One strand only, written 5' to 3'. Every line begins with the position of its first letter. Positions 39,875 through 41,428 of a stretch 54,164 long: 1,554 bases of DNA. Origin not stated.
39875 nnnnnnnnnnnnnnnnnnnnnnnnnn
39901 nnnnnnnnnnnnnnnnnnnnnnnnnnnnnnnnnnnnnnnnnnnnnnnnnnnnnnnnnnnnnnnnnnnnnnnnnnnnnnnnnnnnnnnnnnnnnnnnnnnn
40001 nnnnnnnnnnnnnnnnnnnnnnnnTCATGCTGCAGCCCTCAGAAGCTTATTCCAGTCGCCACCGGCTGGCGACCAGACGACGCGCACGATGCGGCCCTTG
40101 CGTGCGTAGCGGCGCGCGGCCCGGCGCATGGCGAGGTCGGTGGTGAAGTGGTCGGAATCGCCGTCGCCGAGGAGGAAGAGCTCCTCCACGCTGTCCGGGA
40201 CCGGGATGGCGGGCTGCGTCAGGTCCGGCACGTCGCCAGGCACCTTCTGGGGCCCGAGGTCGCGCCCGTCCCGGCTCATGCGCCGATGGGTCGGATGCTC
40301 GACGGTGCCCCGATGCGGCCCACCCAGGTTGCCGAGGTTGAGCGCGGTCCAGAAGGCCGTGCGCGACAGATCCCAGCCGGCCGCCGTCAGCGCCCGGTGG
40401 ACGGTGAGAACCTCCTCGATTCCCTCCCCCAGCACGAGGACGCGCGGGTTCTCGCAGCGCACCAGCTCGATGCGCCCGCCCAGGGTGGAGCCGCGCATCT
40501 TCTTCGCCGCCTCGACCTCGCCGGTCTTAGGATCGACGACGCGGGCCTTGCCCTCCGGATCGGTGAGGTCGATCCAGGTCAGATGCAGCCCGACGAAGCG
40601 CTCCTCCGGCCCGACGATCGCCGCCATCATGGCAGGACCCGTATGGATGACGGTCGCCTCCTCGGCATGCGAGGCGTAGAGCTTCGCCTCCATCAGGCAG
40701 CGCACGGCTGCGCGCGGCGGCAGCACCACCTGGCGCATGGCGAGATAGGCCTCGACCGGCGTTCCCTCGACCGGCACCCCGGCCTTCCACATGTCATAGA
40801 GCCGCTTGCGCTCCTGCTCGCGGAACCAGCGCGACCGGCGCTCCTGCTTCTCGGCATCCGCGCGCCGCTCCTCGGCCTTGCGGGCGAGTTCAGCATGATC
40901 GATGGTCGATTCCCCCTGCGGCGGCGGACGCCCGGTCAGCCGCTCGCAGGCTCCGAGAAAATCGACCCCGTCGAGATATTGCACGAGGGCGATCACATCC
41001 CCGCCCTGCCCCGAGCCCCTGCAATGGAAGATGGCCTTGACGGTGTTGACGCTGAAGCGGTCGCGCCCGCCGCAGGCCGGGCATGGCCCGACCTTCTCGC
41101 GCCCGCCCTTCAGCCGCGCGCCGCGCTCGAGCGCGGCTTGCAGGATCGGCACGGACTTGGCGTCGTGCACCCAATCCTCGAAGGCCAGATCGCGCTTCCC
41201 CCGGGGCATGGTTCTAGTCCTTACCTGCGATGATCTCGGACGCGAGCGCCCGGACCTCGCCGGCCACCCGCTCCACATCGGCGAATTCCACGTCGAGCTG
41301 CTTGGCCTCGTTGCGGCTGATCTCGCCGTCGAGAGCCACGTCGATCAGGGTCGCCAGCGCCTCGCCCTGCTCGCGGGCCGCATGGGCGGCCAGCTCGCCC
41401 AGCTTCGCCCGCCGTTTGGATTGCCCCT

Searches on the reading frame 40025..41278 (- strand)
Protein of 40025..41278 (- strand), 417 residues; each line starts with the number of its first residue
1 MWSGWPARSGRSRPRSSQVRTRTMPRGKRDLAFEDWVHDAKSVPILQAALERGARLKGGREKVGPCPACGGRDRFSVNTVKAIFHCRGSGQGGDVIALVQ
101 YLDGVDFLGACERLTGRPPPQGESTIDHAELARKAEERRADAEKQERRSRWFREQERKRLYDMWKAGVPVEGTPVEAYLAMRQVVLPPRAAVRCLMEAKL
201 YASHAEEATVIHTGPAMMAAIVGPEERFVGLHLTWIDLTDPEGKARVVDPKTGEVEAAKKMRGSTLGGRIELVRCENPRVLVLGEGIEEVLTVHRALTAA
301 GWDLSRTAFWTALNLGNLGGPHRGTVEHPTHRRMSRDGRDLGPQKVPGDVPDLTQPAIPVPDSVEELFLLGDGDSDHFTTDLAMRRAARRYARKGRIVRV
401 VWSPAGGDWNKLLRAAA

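Call 48: search_protein_families(library=pfam, proteins=[window:40025-41278:-], max_evalue=0.001)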
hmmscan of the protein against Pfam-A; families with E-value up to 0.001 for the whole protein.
window:40025-41278:- (417 aa): 4 families
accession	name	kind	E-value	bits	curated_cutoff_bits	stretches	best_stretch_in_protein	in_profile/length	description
PF23639.1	DUF7146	-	1.6e-19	70.6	27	1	155-270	2-103/105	Domain of unknown function (DUF7146)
PF01807.25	Zn_ribbon_DnaG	-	6.6e-07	29.5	24.9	1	57-115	27-86/98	CHC2 zinc finger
PF13362.12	Toprim_3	-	1.1e-05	26.2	27.2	0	359-415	36-91/95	Toprim domain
PF08273.17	Zn_Ribbon_Prim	-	6.5e-05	23.6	23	1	62-76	2-16/37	Zinc-binding domain of primase-helicase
